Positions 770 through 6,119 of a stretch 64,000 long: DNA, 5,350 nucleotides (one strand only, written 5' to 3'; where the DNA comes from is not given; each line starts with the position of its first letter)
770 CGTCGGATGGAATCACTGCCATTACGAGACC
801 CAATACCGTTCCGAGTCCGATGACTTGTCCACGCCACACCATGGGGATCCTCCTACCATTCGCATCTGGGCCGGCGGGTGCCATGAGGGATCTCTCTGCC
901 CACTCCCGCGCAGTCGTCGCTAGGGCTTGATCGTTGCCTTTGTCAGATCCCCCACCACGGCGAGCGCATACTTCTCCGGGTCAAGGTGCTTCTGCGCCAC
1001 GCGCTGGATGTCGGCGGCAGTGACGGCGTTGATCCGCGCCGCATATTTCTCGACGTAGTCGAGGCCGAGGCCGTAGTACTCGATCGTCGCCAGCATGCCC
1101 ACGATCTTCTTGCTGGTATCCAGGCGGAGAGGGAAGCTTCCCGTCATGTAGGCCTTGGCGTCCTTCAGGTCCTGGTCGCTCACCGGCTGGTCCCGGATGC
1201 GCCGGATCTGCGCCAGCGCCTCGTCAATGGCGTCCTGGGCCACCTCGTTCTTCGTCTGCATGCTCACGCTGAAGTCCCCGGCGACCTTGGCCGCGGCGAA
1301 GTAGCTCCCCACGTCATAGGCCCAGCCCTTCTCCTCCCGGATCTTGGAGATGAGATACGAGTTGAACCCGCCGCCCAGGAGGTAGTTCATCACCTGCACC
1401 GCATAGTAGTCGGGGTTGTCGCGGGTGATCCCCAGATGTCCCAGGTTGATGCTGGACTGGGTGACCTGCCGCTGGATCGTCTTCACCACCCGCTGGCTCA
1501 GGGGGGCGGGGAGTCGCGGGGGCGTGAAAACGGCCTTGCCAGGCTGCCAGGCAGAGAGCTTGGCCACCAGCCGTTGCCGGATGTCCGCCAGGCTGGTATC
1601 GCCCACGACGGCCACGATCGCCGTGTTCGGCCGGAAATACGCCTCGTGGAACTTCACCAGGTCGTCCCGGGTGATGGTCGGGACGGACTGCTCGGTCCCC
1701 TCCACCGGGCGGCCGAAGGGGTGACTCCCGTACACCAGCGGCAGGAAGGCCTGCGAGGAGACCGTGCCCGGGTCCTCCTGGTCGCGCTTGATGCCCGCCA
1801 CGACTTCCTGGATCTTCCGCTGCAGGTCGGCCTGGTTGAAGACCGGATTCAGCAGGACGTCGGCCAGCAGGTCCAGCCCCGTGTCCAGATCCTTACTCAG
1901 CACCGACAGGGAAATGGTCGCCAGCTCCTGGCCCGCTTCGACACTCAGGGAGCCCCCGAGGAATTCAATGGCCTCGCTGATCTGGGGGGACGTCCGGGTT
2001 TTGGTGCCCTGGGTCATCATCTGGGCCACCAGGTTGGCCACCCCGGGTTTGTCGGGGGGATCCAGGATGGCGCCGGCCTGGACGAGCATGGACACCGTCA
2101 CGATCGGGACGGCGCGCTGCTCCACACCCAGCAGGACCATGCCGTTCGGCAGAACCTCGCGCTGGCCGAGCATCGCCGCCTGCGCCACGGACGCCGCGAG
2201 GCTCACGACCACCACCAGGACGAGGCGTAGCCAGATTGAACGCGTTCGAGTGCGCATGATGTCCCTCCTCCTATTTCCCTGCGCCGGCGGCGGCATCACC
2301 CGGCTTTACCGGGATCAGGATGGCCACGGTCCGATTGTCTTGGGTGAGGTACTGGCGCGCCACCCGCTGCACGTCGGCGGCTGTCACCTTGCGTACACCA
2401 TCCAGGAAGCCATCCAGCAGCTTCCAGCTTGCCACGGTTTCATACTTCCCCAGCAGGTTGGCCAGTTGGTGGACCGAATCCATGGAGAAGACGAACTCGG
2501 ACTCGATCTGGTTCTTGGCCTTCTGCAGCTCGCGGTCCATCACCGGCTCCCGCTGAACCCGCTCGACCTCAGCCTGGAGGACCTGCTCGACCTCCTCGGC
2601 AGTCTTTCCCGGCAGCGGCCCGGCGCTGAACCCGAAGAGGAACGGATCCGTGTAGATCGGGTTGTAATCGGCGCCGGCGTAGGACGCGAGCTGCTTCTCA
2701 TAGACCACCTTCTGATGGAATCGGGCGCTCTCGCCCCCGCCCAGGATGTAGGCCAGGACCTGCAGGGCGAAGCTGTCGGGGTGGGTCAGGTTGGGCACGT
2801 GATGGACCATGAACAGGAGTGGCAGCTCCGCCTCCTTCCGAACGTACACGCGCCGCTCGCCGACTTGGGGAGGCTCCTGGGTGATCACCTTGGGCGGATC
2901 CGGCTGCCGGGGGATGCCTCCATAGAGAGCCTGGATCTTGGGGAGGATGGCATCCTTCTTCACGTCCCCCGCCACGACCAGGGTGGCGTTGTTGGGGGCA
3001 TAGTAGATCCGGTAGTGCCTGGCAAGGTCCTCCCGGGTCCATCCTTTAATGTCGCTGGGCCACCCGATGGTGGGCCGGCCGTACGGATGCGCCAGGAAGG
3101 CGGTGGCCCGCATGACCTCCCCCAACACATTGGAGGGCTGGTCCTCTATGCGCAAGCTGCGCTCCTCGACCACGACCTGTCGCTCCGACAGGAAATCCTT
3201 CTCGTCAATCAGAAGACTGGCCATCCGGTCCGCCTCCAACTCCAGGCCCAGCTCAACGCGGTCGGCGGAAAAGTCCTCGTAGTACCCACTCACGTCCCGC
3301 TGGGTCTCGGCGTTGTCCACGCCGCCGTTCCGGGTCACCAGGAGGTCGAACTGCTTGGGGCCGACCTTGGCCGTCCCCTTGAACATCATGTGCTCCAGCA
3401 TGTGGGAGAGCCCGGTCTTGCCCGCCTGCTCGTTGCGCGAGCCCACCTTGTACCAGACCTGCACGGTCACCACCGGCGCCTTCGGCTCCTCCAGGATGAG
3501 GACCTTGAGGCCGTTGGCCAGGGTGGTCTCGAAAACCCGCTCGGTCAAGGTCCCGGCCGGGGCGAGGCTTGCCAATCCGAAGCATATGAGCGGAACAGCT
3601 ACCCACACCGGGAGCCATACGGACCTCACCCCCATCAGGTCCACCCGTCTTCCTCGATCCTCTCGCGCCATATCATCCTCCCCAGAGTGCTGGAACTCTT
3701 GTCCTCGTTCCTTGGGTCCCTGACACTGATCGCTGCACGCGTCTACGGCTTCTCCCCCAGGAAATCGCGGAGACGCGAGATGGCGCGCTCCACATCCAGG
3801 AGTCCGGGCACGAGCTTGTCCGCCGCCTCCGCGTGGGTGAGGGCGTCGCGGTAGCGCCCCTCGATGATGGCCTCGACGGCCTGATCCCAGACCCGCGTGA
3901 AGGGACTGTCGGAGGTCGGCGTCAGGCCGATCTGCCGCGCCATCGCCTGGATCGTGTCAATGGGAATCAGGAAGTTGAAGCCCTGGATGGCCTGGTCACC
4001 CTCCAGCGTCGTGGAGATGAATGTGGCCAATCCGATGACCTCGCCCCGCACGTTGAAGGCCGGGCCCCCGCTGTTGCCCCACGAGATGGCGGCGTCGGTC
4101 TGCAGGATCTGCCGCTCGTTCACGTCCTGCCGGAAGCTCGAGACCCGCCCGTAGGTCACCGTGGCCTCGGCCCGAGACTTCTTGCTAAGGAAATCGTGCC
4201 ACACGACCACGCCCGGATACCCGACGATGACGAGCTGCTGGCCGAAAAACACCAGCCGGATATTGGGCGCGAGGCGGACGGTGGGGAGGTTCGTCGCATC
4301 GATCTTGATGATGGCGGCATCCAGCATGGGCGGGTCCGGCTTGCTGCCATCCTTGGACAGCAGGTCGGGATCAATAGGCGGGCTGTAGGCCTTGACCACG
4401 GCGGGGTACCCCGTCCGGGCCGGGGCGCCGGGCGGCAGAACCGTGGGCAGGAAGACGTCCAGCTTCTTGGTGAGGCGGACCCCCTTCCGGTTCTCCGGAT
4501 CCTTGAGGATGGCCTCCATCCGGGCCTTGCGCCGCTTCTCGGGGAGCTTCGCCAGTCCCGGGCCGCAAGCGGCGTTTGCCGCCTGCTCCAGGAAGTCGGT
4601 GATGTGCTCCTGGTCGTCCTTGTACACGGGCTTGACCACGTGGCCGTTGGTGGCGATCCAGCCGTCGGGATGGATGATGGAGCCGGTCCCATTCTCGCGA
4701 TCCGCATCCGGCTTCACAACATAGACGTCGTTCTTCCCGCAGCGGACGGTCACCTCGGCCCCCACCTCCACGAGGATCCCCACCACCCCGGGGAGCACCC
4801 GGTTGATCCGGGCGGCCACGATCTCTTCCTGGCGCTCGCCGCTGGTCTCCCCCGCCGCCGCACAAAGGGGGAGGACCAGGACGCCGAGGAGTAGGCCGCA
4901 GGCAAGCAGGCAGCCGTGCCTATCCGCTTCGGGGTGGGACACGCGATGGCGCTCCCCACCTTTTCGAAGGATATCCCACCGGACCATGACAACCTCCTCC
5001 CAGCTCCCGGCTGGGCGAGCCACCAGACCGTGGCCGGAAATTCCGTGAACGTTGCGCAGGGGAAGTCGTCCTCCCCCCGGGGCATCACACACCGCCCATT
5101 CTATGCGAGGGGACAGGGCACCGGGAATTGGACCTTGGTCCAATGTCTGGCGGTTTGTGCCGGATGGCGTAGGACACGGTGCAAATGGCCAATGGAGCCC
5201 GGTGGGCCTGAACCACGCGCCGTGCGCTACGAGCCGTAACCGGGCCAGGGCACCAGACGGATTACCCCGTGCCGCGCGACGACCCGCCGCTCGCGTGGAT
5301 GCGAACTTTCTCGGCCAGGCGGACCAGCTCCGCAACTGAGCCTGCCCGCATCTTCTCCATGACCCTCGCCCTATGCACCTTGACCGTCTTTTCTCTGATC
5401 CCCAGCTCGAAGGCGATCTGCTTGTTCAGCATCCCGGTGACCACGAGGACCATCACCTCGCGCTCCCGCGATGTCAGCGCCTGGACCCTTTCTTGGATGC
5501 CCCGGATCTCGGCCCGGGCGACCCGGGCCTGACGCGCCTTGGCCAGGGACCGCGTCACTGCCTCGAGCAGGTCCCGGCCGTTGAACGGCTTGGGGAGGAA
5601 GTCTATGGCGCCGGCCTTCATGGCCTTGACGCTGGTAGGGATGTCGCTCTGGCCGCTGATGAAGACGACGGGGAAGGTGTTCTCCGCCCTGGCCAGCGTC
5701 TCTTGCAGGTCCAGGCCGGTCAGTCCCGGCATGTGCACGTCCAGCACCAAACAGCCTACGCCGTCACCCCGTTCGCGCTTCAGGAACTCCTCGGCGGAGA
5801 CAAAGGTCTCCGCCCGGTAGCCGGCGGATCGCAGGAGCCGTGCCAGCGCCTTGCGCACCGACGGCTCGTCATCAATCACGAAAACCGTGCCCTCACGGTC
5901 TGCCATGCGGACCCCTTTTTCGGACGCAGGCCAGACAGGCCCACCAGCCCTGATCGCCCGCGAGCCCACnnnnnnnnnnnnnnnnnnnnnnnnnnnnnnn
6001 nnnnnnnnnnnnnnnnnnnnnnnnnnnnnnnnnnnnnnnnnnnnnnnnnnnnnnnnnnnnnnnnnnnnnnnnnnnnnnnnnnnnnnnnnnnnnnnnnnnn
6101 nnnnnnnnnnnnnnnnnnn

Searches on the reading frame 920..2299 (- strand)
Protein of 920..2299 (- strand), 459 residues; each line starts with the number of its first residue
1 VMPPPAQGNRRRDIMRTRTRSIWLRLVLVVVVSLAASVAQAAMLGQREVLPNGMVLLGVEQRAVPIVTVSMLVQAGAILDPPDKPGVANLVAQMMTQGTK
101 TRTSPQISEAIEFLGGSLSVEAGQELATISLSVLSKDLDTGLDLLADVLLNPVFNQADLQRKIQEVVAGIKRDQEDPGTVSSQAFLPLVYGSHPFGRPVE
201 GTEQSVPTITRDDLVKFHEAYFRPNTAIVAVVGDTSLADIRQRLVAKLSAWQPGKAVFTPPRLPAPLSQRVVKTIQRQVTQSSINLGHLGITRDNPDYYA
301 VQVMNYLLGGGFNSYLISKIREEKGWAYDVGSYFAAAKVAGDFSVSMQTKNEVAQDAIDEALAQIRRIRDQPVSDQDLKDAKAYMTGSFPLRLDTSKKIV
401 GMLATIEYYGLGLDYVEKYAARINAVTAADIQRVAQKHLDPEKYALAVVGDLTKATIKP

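Call 66: search_protein_families(library=pfam, proteins=[window:920-2299:-], max_evalue=0.00001)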
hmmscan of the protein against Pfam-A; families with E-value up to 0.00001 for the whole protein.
window:920-2299:- (459 aa): 2 families
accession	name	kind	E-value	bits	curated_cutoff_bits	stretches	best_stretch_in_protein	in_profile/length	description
PF05193.26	Peptidase_M16_C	-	4.3e-41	141.2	23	1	208-383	1-179/181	Peptidase M16 inactive domain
PF00675.25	Peptidase_M16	-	5.1e-21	75.6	22.3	1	64-201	10-147/149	Insulinase (Peptidase family M16)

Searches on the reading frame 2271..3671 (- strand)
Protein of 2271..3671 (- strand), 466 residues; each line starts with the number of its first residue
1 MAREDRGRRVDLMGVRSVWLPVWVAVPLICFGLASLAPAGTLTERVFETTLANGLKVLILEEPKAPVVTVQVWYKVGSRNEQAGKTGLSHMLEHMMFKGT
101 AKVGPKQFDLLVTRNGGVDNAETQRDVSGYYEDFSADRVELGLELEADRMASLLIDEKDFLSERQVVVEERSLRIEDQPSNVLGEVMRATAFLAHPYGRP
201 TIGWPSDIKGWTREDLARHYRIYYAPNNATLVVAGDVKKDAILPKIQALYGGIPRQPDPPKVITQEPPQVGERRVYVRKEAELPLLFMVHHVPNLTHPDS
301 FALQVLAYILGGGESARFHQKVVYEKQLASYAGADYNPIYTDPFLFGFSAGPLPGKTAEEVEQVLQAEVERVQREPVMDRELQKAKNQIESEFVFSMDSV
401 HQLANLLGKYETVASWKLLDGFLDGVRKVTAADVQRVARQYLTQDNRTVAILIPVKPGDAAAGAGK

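Call 66: search_protein_families(library=pfam, proteins=[window:2271-3671:-], max_evalue=0.00001)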
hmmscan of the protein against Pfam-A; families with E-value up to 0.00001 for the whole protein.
window:2271-3671:- (466 aa): 2 families
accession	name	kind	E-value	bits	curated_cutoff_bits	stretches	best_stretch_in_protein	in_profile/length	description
PF05193.26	Peptidase_M16_C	-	3.8e-36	125.1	23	1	211-388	2-180/181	Peptidase M16 inactive domain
PF00675.25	Peptidase_M16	-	5.1e-24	85.3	22.3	1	56-202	1-146/149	Insulinase (Peptidase family M16)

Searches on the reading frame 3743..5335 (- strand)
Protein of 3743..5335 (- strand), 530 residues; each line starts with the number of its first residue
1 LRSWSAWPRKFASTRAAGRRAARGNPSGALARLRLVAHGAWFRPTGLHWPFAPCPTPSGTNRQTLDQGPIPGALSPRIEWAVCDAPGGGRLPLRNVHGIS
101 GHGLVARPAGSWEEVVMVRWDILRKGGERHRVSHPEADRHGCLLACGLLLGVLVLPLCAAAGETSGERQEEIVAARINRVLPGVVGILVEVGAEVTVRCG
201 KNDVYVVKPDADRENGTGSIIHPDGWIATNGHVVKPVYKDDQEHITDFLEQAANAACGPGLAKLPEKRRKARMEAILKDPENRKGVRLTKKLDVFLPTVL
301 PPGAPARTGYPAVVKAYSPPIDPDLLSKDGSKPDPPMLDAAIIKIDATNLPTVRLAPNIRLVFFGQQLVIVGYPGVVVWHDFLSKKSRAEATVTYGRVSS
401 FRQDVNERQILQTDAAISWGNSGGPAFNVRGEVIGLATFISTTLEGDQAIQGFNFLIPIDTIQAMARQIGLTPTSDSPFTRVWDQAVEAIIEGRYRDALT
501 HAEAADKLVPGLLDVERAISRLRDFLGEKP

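Call 66: search_protein_families(library=pfam, proteins=[window:3743-5335:-], max_evalue=0.00001)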
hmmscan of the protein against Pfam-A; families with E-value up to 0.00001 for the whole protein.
window:3743-5335:- (530 aa): 2 families
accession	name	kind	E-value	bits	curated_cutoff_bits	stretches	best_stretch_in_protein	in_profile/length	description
PF13365.12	Trypsin_2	-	5.9e-20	72.9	27.6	1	216-436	1-144/144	Trypsin-like peptidase domain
PF00089.32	Trypsin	-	3.3e-08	34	20.6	0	339-443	88-201/220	Trypsin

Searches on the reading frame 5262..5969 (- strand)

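Call 66: search_protein_families(library=pfam, proteins=[window:5262-5969:-], max_evalue=0.00001)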
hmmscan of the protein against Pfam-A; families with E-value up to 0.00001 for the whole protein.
window:5262-5969:- (235 aa): 3 families
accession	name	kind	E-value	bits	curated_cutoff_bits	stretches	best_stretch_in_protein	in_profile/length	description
PF00072.30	Response_reg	-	6.2e-28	97.6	30.2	1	29-138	1-110/111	Response regulator receiver domain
PF00196.25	GerE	-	1.1e-19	70.2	23.5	1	164-219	2-57/57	Bacterial regulatory proteins, luxR family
PF08281.18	Sigma70_r4_2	-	2e-08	34.2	25.7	1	158-207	4-54/54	Sigma-70, region 4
